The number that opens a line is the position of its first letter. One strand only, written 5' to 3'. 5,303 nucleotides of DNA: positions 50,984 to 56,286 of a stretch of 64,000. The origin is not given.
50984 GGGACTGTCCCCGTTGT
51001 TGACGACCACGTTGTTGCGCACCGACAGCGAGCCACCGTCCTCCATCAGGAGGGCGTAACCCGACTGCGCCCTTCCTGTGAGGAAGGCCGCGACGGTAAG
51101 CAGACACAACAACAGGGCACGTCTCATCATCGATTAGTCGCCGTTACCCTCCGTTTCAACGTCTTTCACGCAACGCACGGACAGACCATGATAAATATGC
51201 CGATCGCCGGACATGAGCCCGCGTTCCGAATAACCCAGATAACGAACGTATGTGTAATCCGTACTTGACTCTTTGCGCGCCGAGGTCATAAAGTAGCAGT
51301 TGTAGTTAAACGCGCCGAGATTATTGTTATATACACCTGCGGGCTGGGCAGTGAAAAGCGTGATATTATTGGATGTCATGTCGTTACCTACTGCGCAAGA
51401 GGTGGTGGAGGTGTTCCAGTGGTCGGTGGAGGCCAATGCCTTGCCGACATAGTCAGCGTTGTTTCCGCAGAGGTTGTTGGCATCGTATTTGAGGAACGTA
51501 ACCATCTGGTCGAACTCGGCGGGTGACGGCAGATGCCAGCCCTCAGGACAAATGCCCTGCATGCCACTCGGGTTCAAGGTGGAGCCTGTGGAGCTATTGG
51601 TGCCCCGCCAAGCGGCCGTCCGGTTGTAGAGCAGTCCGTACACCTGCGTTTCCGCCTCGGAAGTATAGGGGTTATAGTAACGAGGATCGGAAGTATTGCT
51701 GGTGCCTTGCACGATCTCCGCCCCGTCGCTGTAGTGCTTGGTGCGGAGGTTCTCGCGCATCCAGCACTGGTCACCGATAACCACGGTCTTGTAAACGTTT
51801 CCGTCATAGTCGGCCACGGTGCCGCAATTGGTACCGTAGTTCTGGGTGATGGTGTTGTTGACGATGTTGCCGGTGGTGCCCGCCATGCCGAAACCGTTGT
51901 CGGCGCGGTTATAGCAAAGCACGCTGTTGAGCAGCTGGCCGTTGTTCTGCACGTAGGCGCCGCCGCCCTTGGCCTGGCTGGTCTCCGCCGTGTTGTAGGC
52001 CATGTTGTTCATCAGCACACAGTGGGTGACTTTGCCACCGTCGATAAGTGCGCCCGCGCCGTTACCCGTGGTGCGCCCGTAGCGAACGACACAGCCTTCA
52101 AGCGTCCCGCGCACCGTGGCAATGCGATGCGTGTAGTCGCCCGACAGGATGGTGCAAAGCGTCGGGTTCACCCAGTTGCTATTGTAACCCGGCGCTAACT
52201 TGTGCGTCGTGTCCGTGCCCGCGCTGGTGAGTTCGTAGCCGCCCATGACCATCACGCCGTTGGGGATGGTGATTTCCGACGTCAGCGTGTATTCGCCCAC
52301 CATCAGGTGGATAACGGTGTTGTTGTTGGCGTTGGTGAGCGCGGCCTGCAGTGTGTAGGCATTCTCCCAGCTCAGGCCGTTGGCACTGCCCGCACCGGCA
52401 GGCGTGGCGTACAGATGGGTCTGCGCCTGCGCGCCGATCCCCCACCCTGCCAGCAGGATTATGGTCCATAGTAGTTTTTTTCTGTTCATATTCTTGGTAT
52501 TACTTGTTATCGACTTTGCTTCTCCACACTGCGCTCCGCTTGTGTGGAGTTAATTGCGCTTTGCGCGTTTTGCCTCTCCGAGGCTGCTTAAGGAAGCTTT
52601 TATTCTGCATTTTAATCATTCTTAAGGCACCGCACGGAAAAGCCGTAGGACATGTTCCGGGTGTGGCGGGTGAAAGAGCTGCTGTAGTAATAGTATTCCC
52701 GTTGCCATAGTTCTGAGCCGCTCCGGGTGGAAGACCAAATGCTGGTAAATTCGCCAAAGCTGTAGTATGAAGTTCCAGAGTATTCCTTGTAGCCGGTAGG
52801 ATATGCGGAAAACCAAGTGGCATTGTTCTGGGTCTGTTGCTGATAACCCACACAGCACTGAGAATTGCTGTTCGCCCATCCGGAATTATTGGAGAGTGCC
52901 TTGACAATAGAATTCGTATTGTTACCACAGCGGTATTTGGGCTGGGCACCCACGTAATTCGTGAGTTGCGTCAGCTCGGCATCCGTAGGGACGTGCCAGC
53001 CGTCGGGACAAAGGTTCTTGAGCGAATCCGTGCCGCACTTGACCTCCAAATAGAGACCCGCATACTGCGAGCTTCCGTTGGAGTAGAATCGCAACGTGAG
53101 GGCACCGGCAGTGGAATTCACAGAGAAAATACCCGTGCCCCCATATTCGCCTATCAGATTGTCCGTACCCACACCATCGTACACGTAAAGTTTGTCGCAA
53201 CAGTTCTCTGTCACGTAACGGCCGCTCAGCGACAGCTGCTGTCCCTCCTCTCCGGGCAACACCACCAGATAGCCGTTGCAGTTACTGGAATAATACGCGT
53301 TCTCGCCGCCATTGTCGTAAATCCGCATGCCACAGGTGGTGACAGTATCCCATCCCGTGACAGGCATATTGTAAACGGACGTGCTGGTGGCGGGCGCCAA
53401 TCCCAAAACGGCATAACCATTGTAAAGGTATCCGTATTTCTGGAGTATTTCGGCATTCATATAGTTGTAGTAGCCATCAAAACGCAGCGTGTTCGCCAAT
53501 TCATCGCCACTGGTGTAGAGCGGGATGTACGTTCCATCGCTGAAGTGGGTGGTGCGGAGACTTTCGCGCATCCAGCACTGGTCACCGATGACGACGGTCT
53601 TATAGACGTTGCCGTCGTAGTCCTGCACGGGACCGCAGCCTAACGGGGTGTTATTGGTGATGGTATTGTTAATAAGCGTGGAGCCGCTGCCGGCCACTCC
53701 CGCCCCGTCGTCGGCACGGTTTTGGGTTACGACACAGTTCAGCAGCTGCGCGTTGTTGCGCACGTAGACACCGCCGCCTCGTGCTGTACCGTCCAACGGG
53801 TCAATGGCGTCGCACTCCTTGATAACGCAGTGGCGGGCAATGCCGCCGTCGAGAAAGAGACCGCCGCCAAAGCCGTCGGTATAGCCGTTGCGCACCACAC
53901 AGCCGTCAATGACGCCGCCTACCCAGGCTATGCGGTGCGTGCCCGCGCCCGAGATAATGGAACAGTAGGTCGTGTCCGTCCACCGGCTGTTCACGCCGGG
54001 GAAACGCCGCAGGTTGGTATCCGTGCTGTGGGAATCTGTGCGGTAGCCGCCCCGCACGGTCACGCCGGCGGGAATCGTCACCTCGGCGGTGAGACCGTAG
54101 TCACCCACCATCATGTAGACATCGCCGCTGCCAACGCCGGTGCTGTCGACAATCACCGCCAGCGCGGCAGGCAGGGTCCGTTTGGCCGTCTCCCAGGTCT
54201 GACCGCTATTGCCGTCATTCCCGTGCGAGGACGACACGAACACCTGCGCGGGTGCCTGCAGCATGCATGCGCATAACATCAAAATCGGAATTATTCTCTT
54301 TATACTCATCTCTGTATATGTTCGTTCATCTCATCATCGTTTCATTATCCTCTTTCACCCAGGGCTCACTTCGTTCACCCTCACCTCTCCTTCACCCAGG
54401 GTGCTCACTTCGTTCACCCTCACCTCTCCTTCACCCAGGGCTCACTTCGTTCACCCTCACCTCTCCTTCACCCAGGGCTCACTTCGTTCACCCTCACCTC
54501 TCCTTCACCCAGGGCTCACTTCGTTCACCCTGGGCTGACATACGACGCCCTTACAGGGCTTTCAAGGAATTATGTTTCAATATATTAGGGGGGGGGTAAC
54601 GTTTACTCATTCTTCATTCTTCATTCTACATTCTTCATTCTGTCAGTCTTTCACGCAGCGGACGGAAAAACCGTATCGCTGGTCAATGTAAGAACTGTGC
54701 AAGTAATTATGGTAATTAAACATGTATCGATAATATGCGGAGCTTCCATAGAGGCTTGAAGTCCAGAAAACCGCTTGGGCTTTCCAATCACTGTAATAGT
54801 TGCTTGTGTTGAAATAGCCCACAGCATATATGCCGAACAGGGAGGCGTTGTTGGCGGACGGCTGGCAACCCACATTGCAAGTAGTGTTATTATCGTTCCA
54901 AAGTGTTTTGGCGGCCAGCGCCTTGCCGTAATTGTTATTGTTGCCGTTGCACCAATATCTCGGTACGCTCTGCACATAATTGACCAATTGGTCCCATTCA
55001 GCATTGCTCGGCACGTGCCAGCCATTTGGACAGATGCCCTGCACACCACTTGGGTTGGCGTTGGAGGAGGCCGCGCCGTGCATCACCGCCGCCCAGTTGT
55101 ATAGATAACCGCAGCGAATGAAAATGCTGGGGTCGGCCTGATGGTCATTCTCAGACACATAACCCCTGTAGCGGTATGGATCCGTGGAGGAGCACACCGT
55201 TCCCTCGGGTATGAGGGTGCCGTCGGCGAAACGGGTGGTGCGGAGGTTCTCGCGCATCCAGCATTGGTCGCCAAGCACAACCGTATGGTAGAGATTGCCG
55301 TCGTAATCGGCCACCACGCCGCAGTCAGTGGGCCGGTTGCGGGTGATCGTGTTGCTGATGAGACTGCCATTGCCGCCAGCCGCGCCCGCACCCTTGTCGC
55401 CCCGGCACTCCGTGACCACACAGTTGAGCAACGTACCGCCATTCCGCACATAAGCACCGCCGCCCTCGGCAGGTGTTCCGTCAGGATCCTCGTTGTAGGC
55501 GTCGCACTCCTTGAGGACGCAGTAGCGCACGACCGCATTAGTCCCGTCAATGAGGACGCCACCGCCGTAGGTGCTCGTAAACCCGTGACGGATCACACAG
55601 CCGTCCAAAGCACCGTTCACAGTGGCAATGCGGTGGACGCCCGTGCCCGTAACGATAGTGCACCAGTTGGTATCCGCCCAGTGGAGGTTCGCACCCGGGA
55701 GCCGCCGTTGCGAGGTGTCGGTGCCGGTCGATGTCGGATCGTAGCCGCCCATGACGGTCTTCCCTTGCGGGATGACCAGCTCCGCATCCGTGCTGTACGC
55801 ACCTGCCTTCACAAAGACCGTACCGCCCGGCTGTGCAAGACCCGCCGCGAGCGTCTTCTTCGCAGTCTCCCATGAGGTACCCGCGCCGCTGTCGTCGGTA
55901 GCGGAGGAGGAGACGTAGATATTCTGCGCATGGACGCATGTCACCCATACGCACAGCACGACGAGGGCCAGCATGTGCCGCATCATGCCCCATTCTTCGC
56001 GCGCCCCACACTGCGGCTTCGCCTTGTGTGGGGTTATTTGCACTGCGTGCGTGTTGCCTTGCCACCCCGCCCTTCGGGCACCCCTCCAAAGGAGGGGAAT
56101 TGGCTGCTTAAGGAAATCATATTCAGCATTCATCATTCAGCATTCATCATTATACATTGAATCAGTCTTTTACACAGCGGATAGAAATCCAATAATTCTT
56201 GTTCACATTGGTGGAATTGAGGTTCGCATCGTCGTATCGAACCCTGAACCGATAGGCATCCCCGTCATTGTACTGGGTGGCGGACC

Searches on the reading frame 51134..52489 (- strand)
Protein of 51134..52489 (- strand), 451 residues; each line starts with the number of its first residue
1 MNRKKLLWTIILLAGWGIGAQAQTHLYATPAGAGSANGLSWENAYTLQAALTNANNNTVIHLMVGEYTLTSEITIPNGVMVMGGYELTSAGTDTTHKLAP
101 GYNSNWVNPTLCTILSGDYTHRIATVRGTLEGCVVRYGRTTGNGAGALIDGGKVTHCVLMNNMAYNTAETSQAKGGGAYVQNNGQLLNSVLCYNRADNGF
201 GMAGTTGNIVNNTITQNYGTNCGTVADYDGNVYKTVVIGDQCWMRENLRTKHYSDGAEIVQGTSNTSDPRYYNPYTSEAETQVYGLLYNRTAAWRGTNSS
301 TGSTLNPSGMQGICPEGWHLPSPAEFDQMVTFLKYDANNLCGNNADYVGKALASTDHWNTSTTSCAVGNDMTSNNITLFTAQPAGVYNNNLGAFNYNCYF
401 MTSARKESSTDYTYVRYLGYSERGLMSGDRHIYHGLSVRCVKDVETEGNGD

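Call 7: search_protein_families(library=pfam, proteins=[window:51134-52489:-], max_evalue=0.001)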
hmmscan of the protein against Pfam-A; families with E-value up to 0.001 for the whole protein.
window:51134-52489:- (451 aa): 1 family
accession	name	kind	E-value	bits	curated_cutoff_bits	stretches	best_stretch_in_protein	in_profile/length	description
PF09603.15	Fib_succ_major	-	2e-28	100.4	33.9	1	236-442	1-187/187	Fibrobacter succinogenes major domain (Fib_succ_major)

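Call 8: search_protein_families(library=ncbifam, proteins=[window:51134-52489:-], max_evalue=0.001)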
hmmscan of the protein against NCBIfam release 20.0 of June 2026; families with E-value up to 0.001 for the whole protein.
window:51134-52489:- (451 aa): 1 family
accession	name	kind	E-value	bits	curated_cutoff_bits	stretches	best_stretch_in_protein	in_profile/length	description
TIGR02145.1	Fib_succ_major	domain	1.8e-26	93.9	41.65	1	229-443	7-176/176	FISUMP domain-containing protein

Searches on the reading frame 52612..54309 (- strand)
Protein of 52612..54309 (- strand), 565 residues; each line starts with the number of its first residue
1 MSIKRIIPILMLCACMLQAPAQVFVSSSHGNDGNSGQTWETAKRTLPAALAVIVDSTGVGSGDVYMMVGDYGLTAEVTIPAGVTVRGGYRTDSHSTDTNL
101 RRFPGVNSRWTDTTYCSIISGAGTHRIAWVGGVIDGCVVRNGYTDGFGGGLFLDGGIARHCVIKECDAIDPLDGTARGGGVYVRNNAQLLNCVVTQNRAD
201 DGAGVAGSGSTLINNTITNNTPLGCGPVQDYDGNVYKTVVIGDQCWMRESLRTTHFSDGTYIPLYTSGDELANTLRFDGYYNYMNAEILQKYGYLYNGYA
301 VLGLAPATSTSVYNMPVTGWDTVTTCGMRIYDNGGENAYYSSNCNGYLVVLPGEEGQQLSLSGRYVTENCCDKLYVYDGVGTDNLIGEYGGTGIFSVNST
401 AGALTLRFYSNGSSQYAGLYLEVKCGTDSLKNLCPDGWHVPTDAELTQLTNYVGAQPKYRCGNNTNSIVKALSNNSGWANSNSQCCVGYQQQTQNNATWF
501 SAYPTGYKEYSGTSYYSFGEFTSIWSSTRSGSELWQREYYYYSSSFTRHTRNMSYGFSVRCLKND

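Call 7: search_protein_families(library=pfam, proteins=[window:52612-54309:-], max_evalue=0.001)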
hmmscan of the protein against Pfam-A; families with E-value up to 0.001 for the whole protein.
window:52612-54309:- (565 aa): 3 families
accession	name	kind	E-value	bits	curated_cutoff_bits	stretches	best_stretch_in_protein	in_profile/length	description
PF09603.15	Fib_succ_major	-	4.5e-30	105.7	33.9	1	239-563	1-187/187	Fibrobacter succinogenes major domain (Fib_succ_major)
PF23062.1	CUB_M02D8_5_3rd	-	0.00012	22.4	32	1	336-423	24-109/114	M02D8_5-like, third CUB domain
PF13229.12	Beta_helix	-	0.00022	21.4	25.9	1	136-221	15-91/158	Right handed beta helix region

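Call 8: search_protein_families(library=ncbifam, proteins=[window:52612-54309:-], max_evalue=0.001)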
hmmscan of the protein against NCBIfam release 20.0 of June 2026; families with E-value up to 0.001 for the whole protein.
window:52612-54309:- (565 aa): 1 family
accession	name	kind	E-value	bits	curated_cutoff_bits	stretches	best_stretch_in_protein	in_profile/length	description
TIGR02145.1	Fib_succ_major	domain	8.8e-21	75.4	41.65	2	429-564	59-176/176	FISUMP domain-containing protein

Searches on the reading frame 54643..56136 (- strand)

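Call 7: search_protein_families(library=pfam, proteins=[window:54643-56136:-], max_evalue=0.001)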
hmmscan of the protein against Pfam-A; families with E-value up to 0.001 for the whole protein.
window:54643-56136:- (497 aa): 2 families
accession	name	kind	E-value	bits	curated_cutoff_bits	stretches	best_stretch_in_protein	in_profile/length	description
PF09603.15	Fib_succ_major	-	1.9e-31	110.2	33.9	1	287-496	2-187/187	Fibrobacter succinogenes major domain (Fib_succ_major)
PF13229.12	Beta_helix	-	0.00019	21.5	25.9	1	177-278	13-99/158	Right handed beta helix region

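Call 8: search_protein_families(library=ncbifam, proteins=[window:54643-56136:-], max_evalue=0.001)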
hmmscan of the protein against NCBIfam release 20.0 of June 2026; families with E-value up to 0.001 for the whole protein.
window:54643-56136:- (497 aa): 1 family
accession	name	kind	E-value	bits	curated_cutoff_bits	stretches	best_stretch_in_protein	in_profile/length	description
TIGR02145.1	Fib_succ_major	domain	8.4e-29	101.5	41.65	1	279-497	7-176/176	FISUMP domain-containing protein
